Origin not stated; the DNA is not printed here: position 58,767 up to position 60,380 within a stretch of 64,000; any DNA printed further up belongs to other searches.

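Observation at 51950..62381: Eleven-gene co-directional catabolic array of unknown substrate, framed by beta-ketoadipate-type CoA-transferase and thiolase genes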

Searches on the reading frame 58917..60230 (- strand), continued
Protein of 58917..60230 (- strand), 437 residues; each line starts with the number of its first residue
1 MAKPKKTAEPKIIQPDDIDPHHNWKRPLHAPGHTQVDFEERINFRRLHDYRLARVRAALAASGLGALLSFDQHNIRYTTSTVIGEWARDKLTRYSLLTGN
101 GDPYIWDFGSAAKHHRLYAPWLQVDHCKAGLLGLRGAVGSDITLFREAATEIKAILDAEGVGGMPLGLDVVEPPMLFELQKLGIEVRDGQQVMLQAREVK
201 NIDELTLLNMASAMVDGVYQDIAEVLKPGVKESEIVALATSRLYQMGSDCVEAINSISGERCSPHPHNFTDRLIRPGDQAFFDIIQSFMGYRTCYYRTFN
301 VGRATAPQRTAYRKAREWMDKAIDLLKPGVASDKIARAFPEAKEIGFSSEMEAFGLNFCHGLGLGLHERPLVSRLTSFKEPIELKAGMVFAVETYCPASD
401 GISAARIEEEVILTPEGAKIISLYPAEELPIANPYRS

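Call 13: search_solved_structures(query=window:58917-60230:-, max_evalue=0.00001, show_alignments=2)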
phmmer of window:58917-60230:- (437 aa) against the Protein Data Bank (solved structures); distinct sequences matched with E-value up to 0.00001: 47.
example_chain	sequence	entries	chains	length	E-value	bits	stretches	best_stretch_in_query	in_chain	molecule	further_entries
4s01_A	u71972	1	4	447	3.8e-21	78.9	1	43-427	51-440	Peptidase M24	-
4rzy_A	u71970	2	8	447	6.7e-21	78.1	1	43-427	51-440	Peptidase M24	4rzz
4s00_A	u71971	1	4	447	1.7e-20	76.7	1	43-427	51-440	Peptidase M24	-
5cdl_A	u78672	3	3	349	1.4e-19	73.8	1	196-423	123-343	Proline dipeptidase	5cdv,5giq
5giu_A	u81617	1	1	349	1.4e-19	73.8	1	196-423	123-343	Proline dipeptidase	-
4b28_A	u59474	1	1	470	3.2e-19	72.5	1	39-427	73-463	METALLOPEPTIDASE, FAMILY M24, PUTATIVE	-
4ege_A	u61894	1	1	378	1.4e-18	70.4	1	159-427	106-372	Dipeptidase PepE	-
1pv9_A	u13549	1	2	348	1.4e-16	63.9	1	190-422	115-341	Xaa-Pro dipeptidase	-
1wy2_A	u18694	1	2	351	3.3e-16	62.6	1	185-422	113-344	Xaa-Pro dipeptidase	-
3q6d_A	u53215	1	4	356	4.7e-16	62.1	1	195-427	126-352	Proline dipeptidase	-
2zsg_A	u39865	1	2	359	9.8e-16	61.1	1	194-426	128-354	Aminopeptidase P, putative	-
1wn1_A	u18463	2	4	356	1.5e-14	57.2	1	152-416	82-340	dipeptidase | 356aa long hypothetical dipeptidase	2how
4rgz_A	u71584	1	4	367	1.2e-13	54.2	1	191-415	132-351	Xaa-Pro aminopeptidase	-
4fkc_A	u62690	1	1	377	1.3e-13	54.1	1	191-415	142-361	Xaa-Pro aminopeptidase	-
5cnx_A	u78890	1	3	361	1.1e-11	47.7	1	197-426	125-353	Aminopeptidase YpdF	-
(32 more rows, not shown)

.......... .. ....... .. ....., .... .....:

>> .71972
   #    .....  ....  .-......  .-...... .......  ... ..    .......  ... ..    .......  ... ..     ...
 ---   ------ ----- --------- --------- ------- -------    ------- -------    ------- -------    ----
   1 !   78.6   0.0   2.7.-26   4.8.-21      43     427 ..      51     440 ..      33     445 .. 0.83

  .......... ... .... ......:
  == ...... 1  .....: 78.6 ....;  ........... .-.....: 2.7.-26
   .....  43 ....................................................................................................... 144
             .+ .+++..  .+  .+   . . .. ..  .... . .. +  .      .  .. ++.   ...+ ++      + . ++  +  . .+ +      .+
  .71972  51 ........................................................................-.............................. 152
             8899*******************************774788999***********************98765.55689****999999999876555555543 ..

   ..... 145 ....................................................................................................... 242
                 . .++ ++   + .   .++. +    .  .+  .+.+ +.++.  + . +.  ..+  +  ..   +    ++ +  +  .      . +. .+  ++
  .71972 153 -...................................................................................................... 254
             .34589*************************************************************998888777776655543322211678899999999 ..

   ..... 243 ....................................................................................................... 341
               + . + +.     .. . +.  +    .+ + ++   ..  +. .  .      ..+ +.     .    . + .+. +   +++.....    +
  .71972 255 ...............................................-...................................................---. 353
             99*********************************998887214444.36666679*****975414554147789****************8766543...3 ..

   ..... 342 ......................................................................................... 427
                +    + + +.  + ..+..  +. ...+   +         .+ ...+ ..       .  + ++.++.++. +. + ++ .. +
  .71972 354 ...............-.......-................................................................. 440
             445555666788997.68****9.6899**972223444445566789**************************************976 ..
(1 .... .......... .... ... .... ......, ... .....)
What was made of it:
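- On DddP DMSP lyase: Asp307 is Cys, Asp377 is His, and Asp297 falls in a gap (call 13).
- On Ectoine hydrolase DoeA / creatinase: The creatinase PDB match has E 1e-6 (call 13).
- Identity to solved prolidases is low (best E 1e-19, call 13). DddP is the closest solved structure over the full length, N-terminal domain included (E 4e-21, call 13).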

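Call 15: find_related_loci(query=window:58917-60230:-, collection=genome_contigs, flank=10000)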
Query window:58917-60230:- (437 aa) in genome_contigs; peptide patterns used: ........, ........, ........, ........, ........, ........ (x = any residue, [..] = any of these).
600 stretches matched a pattern (row limit reached: there are more); 583 encode a relative of the query (tblastn E <= 1e-3); the best 80 are kept; 80 distinct loci.
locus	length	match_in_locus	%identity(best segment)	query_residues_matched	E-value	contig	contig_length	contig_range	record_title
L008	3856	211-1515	92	1-435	0e+0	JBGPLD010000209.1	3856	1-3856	MAG: Gammaproteobacteria bacterium isolate OBJ_0618_7090110_270 k141_6968766_length_3856_cov_157.8366, whole genome shot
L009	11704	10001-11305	91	1-435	0e+0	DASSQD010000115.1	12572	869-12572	MAG TPA_asm: Burkholderiales bacterium isolate SMAG_U453 k141_252017, whole genome shotgun sequence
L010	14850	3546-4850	89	1-435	0e+0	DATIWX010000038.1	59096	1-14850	MAG TPA_asm: Burkholderiales bacterium isolate SMAG_U15234 k141_4272790, whole genome shotgun sequence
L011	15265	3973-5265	90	5-435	0e+0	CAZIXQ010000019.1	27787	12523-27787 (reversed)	MAG TPA_asm: uncultured Enterobacteriaceae bacterium isolate binchicken_co107_467 genome assembly, contig: NODE_4270_len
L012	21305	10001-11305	89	1-435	0e+0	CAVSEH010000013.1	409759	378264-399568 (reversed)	MAG: uncultured beta proteobacterium isolate MFD02134.bin.2.38 genome assembly, contig: contig_20341, whole genome shotg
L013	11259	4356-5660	89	1-435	0e+0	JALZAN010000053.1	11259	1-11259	MAG: Pseudomonadota bacterium isolate KAP bin92 SD1490_NODE_2138_length_11259_cov_1.192149, whole genome shotgun sequenc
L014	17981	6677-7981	88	1-435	0e+0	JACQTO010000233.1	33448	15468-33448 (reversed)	MAG: Betaproteobacteria bacterium isolate NC_groundwater_1413_Ag_S-0.65um_62_47 S_p65_S5_coassembly_k141_4842776, whole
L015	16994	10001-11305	88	1-435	0e+0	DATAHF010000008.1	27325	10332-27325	MAG TPA_asm: Burkholderiales bacterium isolate SMAG_U6848 k141_4430990, whole genome shotgun sequence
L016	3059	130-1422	89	5-435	0e+0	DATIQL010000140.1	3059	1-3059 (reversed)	MAG TPA_asm: Casimicrobiaceae bacterium isolate SMAG_U15876 k141_624317, whole genome shotgun sequence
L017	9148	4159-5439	89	9-435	0e+0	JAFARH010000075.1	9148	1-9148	MAG: Betaproteobacteria bacterium isolate CP_BM_ER_R7_3 BM_ER_R7_k147_2322703, whole genome shotgun sequence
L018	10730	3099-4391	87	5-435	0e+0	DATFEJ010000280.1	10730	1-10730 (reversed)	MAG TPA_asm: Burkholderiales bacterium isolate SMAG_U8604 k141_2895041, whole genome shotgun sequence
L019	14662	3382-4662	90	9-435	0e+0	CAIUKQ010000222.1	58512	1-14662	MAG: uncultured beta proteobacterium isolate Kiruna2_bin-4101 genome assembly, contig: bin-4101:222/514, whole genome sh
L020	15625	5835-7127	89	5-435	0e+0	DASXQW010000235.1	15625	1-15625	MAG TPA_asm: Casimicrobiaceae bacterium isolate SMAG_U4623 k141_883105, whole genome shotgun sequence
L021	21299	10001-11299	89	5-435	0e+0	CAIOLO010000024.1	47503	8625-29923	MAG: uncultured beta proteobacterium isolate LJ_bin-1959 genome assembly, contig: bin-1959:024/172, whole genome shotgun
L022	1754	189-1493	86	1-435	0e+0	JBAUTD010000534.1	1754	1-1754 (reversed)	MAG: Burkholderiales bacterium isolate MFD01526_ilm_asm_bin20 k127_231917, whole genome shotgun sequence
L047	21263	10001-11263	85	15-435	0e+0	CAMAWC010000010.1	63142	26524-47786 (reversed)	MAG: Bordetella parapertussis isolate MaH-09apr19-245 genome assembly, contig: MaH-09apr19-C825, whole genome shotgun se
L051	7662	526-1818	84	5-435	0e+0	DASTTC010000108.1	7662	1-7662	MAG TPA_asm: Burkholderiales bacterium isolate SMAG_U2296 k141_787133, whole genome shotgun sequence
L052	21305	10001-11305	83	3-435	0e+0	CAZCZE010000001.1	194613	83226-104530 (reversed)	MAG TPA_asm: uncultured Gammaproteobacteria bacterium isolate binchicken_co31_201 genome assembly, contig: k141_5307272,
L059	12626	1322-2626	81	1-435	0e+0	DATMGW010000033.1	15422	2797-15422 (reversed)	MAG TPA_asm: Caldimonas sp. isolate SMAG_U13499 k141_255666, whole genome shotgun sequence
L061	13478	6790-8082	82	5-435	0e+0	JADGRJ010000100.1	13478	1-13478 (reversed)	MAG: Rhizobacter sp. isolate Chersky.24_15 contig-100_1221, whole genome shotgun sequence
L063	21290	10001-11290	80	6-435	0e+0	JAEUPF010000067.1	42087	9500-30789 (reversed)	MAG: Rubrivivax sp. isolate new MAG-218 k141_3410178, whole genome shotgun sequence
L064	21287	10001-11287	81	7-435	0e+0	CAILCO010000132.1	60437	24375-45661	MAG: uncultured Sterolibacterium sp. isolate MJ-2014-D4_bin-427 genome assembly, contig: bin-427:132/176, whole genome s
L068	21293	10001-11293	74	5-435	0e+0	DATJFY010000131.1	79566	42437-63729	MAG TPA_asm: Verrucomicrobiia bacterium isolate SMAG_U15472 k141_5495064, whole genome shotgun sequence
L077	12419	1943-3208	75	14-435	0e+0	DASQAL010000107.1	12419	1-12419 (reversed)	MAG TPA_asm: Candidatus Acidoferrum sp. isolate SMAG_U11644 k141_1579829, whole genome shotgun sequence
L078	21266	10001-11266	74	14-435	0e+0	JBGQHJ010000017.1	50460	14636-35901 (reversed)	MAG: Candidatus Methylomirabilia bacterium isolate OBJ2_061818_070_75 k141_1241639_length_50460_cov_18.4934, whole genom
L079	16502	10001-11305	74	1-435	0e+0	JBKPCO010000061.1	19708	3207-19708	MAG: Candidatus Methylomirabilota bacterium isolate GB_EKS_MAG_00049 GB_EKS_000001462308, whole genome shotgun sequence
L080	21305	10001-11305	72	1-435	0e+0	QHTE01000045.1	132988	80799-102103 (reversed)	MAG: Candidatus Rokuibacteriota bacterium isolate AR14 14_1009_16_40cm_scaffold_57_curated, whole genome shotgun sequenc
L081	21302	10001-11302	72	1-435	0e+0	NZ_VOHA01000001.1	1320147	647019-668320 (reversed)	Reyranella sp. CPCC 100927 Scaffold1, whole genome shotgun sequence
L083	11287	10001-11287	72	1-429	0e+0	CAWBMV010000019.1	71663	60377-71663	MAG: uncultured Candidatus Rokubacteria bacterium isolate MFD02242.bin.2.34 genome assembly, contig: contig_51557, whole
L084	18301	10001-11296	71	3-435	0e+0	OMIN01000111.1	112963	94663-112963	Betaproteobacteria bacterium isolate AM_0616 genome assembly, contig: AM_0616_111, whole genome shotgun sequence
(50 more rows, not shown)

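Call 24: search_protein_families(library=pfam, proteins=[L019:6731-7765:+, L021:13503-14546:+, L084:13520-15166:+, L084:15153-16847:+, L084:16847-18169:+, L010:9204-10313:+, L064:11317-13503:+, L047:8444-9802:+, L047:5407-6474:+, L047:6527-7447:+], max_evalue=0.0001)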
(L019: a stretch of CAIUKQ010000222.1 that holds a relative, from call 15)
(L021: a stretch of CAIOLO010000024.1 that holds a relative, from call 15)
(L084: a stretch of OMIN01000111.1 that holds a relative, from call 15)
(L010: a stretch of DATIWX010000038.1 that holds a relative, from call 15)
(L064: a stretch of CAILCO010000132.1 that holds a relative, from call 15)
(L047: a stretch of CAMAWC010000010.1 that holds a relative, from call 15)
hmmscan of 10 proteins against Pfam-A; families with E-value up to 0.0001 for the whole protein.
L019:6731-7765:+ (344 aa): 2 families
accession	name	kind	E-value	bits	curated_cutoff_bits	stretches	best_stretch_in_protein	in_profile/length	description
PF00198.28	2-oxoacid_dh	-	2.6e-66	223.8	23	1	110-337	3-226/232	2-oxoacid dehydrogenases acyltransferase (catalytic domain)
PF00364.28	Biotin_lipoyl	-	6.3e-20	71.2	22.1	1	7-78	2-72/73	Biotin-requiring enzyme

L021:13503-14546:+ (347 aa): 2 families
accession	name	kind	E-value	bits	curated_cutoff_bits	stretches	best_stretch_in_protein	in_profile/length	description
PF00198.28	2-oxoacid_dh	-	2.8e-63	213.9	23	1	112-340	2-226/232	2-oxoacid dehydrogenases acyltransferase (catalytic domain)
PF00364.28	Biotin_lipoyl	-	1.4e-21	76.5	22.1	1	7-79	2-73/73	Biotin-requiring enzyme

L084:13520-15166:+ (548 aa): 2 families
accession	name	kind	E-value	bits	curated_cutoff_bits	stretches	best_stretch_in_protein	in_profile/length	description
PF07969.17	Amidohydro_3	-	8.1e-81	273.3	29.7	1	70-545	1-472/472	Amidohydrolase family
PF01979.26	Amidohydro_1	-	1.6e-10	41.2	25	1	426-544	228-345/345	Amidohydrolase family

L084:15153-16847:+ (564 aa): 2 families
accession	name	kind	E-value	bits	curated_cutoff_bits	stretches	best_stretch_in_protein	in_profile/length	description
PF07969.17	Amidohydro_3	-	1.5e-84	285.6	29.7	1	84-559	3-472/472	Amidohydrolase family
PF01979.26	Amidohydro_1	-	5.7e-12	46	25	1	353-558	138-345/345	Amidohydrolase family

L084:16847-18169:+ (440 aa): 3 families
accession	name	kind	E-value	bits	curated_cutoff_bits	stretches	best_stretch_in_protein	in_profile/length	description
PF00198.28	2-oxoacid_dh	-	8.8e-68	228.6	23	1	208-431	7-226/232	2-oxoacid dehydrogenases acyltransferase (catalytic domain)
PF00364.28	Biotin_lipoyl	-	2.9e-20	72.3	22.1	1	3-73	3-72/73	Biotin-requiring enzyme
PF02817.22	E3_binding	-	2.6e-11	44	23.7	1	118-150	3-35/36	e3 binding domain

L010:9204-10313:+ (369 aa): 1 family
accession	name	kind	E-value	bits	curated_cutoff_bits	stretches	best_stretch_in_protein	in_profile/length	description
PF00795.27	CN_hydrolase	-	8.8e-37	127.3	23.2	1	9-285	1-249/256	Carbon-nitrogen hydrolase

L064:11317-13503:+ (728 aa): 3 families
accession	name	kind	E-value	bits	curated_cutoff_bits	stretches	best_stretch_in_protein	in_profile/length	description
PF00676.26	E1_dh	-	5e-63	213.3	22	1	126-349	66-291/300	Dehydrogenase E1 component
PF02779.29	Transket_pyr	-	4.8e-29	101.7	27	1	401-573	5-172/174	Transketolase, pyrimidine binding domain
PF02780.25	Transketolase_C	-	1.5e-18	67.3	25.9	1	591-711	1-123/124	Transketolase, C-terminal domain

L047:8444-9802:+ (452 aa): 2 families
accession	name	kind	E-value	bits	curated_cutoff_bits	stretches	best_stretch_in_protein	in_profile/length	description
PF01979.26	Amidohydro_1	-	1.7e-21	77.3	25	1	54-416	1-344/345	Amidohydrolase family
PF07969.17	Amidohydro_3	-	8.2e-16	59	29.7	1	210-390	268-453/472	Amidohydrolase family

L047:5407-6474:+ (355 aa): 3 families
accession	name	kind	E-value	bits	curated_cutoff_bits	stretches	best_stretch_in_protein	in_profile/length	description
PF25137.1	ADH_Fe_C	-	3.1e-46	158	27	1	165-349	2-194/194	Fe-containing alcohol dehydrogenase family, C-terminal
PF00465.25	Fe-ADH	-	1e-28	100.5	31.3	1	10-153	1-168/168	Iron-containing alcohol dehydrogenase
PF13685.12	Fe-ADH_2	-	6.2e-09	36.5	28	1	14-120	1-109/149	Iron-containing alcohol dehydrogenase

L047:6527-7447:+ (306 aa): 2 families
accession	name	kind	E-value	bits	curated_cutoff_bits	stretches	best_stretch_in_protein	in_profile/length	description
PF00775.27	Dioxygenase_C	-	9.1e-43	146.3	27.3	1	107-289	3-181/182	Dioxygenase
PF04444.19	Dioxygenase_N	-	1.6e-33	114.8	27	1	27-101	1-75/75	Catechol dioxygenase N terminus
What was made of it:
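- In L047 hydroxyquinol-pathway genes sit between pcaIJ and M24 (call 24).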

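Call 27: search_dna_similar(query=window:58917-60230:-, collection=plasmids, mode=protein, max_evalue=1e-30, max_rows=25)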
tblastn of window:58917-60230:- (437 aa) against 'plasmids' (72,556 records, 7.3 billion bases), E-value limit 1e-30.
Records with a match: 54; places in all: 56; records where one place covers at least 80% of the query: 54.
Best place of each record, by identity: 60-80% 2; <60% 52.
By first word of the organism name: Phaeobacter 12; Halorussus 8; Haloferax 8; Streptomyces 4; Tritonibacter 3; Paenarthrobacter 3; Haloarcula 3; Haladaptatus 2; Natrinema 2; Halorubrum 2; and 7 more.
By predicted mobility (MOB-suite, as given by PLSDB): non-mobilizable 44; mobilizable 5; conjugative 5.
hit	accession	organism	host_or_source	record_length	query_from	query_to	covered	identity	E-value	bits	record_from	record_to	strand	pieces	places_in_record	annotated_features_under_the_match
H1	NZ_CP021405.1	Pacificitalea manganoxidans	cell culture,sediment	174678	10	435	97%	60.3%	3e-168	530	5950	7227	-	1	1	Xaa-Pro peptidase family protein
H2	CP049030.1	Rhodobacteraceae bacterium SC52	Apostichopus japonicus,pure ...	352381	10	435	97%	59.4%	8e-165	520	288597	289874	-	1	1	aminopeptidase P family protein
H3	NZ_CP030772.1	Streptomyces sp. YIM 121038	pure culture,soil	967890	32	432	92%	62.6%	8e-159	503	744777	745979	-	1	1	Xaa-Pro peptidase family protein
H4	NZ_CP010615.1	Phaeobacter inhibens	cell culture,clam larvae aquaculture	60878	3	435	99%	58.0%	1e-165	523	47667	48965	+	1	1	Xaa-Pro peptidase family protein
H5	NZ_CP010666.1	Phaeobacter inhibens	cell culture,clam larvae aquaculture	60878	3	435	99%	58.0%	1e-165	523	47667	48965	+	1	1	Xaa-Pro peptidase family protein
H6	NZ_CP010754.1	Phaeobacter inhibens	cell culture,algae aquaculture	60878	3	435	99%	58.0%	1e-165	523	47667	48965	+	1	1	Xaa-Pro peptidase family protein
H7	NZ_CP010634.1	Phaeobacter inhibens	cell culture,clam larvae aquaculture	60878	3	435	99%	58.0%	1e-165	523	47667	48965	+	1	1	Xaa-Pro peptidase family protein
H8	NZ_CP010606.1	Phaeobacter inhibens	cell culture,clam larvae aquaculture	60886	3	435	99%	58.0%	1e-165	523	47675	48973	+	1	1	Xaa-Pro peptidase family protein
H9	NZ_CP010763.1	Phaeobacter inhibens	cell culture,clam larvae aquaculture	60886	3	435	99%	58.0%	1e-165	523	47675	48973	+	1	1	Xaa-Pro peptidase family protein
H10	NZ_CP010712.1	Phaeobacter inhibens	cell culture,algae aquaculture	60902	3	435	99%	58.0%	1e-165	523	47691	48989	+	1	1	Xaa-Pro peptidase family protein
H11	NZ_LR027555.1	Tritonibacter mobilis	sea water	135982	10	435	97%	58.5%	7e-164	518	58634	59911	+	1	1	Xaa-Pro peptidase family protein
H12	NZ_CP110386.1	Tritonibacter mobilis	-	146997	10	435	97%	58.5%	7e-164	518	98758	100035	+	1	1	Xaa-Pro peptidase family protein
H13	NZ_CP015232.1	Tritonibacter mobilis F1926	cell culture,seawater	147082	10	435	97%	58.5%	7e-164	518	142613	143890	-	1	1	Xaa-Pro peptidase family protein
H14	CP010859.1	Marinovum algicola DG 898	-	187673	5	435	99%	57.1%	6e-163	515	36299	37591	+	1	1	Xaa-Pro aminopeptidase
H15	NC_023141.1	Phaeobacter gallaeciensis DSM 26640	-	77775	10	435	97%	57.3%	4e-161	510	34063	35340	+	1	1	Xaa-Pro peptidase family protein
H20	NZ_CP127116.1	Paenarthrobacter sp. R1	cell culture,sediment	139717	32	433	92%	52.1%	3e-130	421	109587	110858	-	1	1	Xaa-Pro peptidase family protein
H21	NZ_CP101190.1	Paenarthrobacter ureafaciens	mixed culture,soil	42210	32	429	91%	52.6%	1e-129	419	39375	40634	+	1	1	Xaa-Pro peptidase family protein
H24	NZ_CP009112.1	Rhodococcus opacus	soil sample, Enrichment culture with ...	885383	32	433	92%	49.6%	6e-124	403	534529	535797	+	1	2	Xaa-Pro peptidase family protein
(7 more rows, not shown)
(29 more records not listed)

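Call 28: get_annotated_region(hit=H4, flank=9000)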
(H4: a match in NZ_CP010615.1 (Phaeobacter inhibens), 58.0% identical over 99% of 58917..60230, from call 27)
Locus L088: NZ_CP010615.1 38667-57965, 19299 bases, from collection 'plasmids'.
description: Phaeobacter inhibens strain P92 plasmid pP92_e, complete sequence
organism: Phaeobacter inhibens (NCBI taxid 221822)
taxonomy: Bacteria; Pseudomonadota; Alphaproteobacteria; Rhodobacterales; Roseobacteraceae; Phaeobacter; Phaeobacter inhibens
host: -; source: cell culture,clam larvae aquaculture; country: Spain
typing (MOB-suite, as given by PLSDB): non-mobilizable
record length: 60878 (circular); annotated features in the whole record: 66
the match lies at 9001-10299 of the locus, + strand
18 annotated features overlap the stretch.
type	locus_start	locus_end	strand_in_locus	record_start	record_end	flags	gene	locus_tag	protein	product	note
CDS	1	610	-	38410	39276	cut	-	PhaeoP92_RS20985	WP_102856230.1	NAD(P)-dependent oxidoreductase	-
CDS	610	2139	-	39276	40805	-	-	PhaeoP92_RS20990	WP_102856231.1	sugar ABC transporter ATP-binding protein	-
CDS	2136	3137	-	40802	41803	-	-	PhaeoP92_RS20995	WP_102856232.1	ABC transporter permease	-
CDS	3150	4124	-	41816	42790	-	-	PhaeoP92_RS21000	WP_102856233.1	ABC transporter permease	-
CDS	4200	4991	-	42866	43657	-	-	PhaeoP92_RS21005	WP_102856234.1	SDR family oxidoreductase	-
CDS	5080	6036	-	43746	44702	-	-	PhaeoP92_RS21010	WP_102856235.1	sugar ABC transporter substrate-binding protein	-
CDS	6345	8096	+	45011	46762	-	-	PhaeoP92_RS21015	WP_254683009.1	extracellular solute-binding protein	-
CDS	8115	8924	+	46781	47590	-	-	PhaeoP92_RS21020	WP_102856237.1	SDR family NAD(P)-dependent oxidoreductase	-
CDS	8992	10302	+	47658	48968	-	-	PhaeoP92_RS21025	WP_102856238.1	Xaa-Pro peptidase family protein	GO:0006508 - proteolysis [Evidence IEA]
CDS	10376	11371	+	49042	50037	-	-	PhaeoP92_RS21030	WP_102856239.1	thiamine pyrophosphate-dependent dehydrogenase E1 component subunit alpha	-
CDS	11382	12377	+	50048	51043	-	-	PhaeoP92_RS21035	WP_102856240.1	alpha-ketoacid dehydrogenase subunit beta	-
CDS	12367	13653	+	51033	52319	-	-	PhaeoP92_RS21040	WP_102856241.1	biotin/lipoyl-containing protein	-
CDS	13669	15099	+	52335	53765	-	-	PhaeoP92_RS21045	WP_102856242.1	NAD-dependent succinate-semialdehyde dehydrogenase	-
CDS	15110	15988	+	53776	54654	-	-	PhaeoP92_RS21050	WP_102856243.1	2-oxo acid dehydrogenase subunit E2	-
CDS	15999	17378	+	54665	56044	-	lpdA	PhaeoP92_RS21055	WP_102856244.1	dihydrolipoyl dehydrogenase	GO:0045454 - cell redox homeostasis [Evidence IEA]; GO:0051068 - dihydrolipoamide metabolic process [Evidence IEA]; ...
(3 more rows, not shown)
